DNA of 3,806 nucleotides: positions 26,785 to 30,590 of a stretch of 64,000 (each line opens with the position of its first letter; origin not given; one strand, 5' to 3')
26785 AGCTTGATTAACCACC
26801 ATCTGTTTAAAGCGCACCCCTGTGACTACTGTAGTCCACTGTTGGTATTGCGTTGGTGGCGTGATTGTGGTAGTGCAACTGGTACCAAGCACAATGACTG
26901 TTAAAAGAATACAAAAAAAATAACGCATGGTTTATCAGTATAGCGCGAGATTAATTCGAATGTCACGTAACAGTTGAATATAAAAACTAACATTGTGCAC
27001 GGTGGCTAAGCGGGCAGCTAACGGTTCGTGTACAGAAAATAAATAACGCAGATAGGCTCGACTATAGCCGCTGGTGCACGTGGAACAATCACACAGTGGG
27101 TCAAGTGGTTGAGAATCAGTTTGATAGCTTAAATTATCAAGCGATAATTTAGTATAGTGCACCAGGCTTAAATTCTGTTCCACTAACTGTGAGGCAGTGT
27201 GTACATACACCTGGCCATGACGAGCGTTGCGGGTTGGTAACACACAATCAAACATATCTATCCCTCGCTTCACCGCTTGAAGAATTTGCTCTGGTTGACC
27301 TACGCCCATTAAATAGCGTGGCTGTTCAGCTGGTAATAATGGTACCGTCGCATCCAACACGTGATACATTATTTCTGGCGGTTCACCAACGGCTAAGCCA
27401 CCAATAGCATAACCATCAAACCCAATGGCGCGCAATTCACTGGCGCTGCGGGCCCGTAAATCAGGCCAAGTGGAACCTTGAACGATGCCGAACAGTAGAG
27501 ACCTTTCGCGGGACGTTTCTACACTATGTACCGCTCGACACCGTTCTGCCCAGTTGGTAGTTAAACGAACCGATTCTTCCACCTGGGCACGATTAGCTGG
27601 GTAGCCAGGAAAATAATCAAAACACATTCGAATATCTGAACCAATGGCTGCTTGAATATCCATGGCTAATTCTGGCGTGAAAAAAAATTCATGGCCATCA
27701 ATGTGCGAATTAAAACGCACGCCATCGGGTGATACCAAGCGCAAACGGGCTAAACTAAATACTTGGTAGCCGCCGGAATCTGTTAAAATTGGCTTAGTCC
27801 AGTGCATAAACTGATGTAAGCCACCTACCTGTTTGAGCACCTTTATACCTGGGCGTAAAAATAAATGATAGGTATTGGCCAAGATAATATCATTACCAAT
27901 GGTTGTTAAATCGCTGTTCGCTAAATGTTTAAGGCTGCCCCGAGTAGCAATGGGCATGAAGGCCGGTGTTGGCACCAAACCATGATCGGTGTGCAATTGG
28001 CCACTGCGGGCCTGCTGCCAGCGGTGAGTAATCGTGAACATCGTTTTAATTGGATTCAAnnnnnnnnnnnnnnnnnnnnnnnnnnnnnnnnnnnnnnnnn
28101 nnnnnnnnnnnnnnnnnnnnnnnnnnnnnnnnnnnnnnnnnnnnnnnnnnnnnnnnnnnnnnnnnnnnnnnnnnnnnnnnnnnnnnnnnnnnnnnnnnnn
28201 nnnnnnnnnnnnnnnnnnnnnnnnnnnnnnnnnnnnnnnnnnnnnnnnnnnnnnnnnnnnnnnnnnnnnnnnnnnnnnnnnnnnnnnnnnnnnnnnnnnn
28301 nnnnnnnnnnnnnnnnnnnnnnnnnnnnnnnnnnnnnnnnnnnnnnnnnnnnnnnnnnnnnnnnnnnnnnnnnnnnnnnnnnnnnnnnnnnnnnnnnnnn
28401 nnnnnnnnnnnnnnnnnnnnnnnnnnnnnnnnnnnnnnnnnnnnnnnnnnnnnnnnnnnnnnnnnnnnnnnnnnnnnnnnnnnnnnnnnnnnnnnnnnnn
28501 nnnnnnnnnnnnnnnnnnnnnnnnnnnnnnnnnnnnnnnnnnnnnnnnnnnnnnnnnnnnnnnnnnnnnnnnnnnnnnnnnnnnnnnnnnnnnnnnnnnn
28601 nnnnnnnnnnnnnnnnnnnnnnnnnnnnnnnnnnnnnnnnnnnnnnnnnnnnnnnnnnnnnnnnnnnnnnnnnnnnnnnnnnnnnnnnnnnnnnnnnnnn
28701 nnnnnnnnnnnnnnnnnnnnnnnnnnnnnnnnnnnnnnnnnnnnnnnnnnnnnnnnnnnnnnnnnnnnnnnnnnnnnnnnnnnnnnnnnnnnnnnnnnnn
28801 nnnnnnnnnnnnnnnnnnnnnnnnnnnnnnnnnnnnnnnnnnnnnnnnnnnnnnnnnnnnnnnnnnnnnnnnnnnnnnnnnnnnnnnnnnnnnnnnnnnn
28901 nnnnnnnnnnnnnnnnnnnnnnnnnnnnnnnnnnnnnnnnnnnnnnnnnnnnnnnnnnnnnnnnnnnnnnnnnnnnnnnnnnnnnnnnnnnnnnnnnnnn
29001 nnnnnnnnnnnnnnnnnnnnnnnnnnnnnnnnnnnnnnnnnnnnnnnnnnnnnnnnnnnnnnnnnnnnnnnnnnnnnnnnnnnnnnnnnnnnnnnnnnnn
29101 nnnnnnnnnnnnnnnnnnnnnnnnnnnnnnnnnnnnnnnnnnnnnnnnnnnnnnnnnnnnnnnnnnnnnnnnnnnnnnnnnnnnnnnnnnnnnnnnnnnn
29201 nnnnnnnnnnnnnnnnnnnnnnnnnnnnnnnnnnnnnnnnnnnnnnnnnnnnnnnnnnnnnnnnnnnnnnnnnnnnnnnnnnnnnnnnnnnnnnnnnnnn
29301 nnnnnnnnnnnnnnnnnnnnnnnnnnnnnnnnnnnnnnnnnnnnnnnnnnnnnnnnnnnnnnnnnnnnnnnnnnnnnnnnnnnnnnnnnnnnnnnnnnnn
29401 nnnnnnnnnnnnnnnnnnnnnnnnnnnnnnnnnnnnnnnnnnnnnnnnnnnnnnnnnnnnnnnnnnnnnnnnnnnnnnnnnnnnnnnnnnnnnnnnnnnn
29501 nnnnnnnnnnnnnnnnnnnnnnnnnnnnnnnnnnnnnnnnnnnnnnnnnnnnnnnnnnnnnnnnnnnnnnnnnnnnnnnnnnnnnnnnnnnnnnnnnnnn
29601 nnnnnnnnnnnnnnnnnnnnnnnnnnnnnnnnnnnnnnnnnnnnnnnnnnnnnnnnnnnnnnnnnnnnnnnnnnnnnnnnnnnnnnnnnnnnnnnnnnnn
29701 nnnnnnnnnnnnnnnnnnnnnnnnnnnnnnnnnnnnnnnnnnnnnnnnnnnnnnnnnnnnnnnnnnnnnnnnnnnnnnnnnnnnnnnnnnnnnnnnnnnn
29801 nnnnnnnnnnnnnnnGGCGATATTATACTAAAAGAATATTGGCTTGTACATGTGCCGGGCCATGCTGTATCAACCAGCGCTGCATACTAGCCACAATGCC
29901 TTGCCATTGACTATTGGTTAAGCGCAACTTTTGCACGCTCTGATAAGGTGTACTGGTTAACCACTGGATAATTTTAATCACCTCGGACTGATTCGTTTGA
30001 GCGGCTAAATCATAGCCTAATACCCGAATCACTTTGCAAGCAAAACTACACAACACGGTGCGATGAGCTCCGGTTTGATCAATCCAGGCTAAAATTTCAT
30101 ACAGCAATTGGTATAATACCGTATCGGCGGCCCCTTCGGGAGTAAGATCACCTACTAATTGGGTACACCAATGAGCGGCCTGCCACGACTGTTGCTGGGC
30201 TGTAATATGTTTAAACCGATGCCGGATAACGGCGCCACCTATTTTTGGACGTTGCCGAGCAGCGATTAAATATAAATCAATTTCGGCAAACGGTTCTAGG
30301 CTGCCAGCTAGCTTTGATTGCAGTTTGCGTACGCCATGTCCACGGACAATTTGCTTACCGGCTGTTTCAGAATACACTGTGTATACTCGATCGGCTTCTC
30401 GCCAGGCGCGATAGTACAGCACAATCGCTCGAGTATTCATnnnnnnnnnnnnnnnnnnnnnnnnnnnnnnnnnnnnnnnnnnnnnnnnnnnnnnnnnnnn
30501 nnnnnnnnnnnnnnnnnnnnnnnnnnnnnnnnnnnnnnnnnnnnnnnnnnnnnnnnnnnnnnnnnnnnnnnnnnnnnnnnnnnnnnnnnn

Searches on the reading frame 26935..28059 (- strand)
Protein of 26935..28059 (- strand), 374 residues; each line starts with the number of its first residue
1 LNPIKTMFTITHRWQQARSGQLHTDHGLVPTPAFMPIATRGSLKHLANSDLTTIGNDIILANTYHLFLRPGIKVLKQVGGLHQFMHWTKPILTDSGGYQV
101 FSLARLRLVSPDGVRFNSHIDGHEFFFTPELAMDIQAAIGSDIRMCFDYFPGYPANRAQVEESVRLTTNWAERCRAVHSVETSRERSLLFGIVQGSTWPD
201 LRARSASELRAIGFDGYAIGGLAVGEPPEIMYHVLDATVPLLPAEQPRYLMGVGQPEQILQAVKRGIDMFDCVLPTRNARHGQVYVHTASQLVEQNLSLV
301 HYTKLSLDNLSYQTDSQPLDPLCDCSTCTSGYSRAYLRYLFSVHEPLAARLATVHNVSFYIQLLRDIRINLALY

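Call 11: search_protein_families(library=pfam, proteins=[window:26935-28059:-], max_evalue=0.001)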
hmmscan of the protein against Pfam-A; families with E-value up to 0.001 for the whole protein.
window:26935-28059:- (374 aa): 1 family
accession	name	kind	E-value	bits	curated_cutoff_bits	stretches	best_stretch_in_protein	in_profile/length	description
PF01702.25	TGT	-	2.2e-136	455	26.3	1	16-369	2-337/357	Queuine tRNA-ribosyltransferase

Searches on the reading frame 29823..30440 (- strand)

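Call 11: search_protein_families(library=pfam, proteins=[window:29823-30440:-], max_evalue=0.001)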
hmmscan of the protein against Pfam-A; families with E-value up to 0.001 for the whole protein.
window:29823-30440:- (205 aa): 2 families
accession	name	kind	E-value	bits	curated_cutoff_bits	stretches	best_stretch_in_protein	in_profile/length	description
PF11967.14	RecO_N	-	1.2e-10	41.7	27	1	2-58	5-61/80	Recombination protein O N terminal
PF02565.21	RecO_C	-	1.3e-09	38.4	22.1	1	88-145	9-66/157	Recombination protein O C terminal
